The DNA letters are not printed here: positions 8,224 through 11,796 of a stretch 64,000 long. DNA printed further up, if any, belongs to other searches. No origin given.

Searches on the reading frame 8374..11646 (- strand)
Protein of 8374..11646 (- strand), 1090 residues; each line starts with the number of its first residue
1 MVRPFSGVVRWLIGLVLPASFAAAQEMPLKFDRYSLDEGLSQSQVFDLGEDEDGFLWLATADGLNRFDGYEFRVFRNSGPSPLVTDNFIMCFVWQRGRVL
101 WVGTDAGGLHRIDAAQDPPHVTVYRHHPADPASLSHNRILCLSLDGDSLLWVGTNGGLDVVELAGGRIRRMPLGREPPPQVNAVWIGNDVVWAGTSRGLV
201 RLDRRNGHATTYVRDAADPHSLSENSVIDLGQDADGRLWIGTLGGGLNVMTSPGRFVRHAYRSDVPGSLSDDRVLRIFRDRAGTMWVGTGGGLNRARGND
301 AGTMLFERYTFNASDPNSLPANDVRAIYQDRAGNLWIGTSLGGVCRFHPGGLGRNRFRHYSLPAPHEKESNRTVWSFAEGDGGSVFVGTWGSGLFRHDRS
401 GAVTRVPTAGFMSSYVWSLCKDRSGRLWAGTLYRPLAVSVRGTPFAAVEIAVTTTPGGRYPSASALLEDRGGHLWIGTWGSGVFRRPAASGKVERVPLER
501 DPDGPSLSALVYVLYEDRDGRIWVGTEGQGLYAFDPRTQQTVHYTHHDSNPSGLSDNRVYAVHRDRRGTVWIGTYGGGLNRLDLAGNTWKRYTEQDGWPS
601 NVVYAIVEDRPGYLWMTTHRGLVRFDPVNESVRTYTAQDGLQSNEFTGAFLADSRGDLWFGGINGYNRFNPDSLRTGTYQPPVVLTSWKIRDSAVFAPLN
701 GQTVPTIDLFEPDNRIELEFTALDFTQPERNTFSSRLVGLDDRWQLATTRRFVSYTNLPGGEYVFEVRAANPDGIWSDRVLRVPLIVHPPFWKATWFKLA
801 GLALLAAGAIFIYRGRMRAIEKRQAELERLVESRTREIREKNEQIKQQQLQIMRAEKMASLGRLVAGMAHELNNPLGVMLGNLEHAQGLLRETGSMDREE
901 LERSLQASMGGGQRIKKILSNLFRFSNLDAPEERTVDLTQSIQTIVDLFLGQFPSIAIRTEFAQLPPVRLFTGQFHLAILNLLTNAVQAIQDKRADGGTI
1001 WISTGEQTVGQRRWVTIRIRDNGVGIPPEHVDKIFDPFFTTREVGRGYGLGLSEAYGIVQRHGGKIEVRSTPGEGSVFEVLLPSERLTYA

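Call 55: search_protein_families(library=pfam, proteins=[window:8374-11646:-], max_evalue=0.001)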
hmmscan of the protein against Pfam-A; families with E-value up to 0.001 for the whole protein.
window:8374-11646:- (1090 aa): 7 families
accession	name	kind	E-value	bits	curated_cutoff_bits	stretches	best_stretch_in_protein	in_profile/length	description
PF07494.17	Reg_prop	-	2.6e-59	189.9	20.4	4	318-340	1-23/24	Two component regulator propeller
PF02518.31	HATPase_c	-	3.4e-25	89.1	26.4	1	975-1085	6-110/111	Histidine kinase-, DNA gyrase B-, and HSP90-like ATPase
PF07495.19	Y_Y_Y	-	8.5e-15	54.9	26.6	1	724-787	1-64/65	Y_Y_Y domain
PF08450.18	SGL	-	1.2e-10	41.9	26.3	1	94-260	7-121/246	SMP-30/Gluconolactonase/LRE-like region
PF00512.31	HisKA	-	5.5e-10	39.6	26.9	1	861-930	2-65/66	His Kinase A (phospho-acceptor) domain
PF23748.1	Beta-prop_LRRK2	-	6.1e-06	25.9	26.9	0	131-158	268-295/359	LRRK2 beta propeller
PF15533.11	Ntox33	-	5.6e-05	24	28.4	0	501-528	25-52/65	Bacterial toxin 33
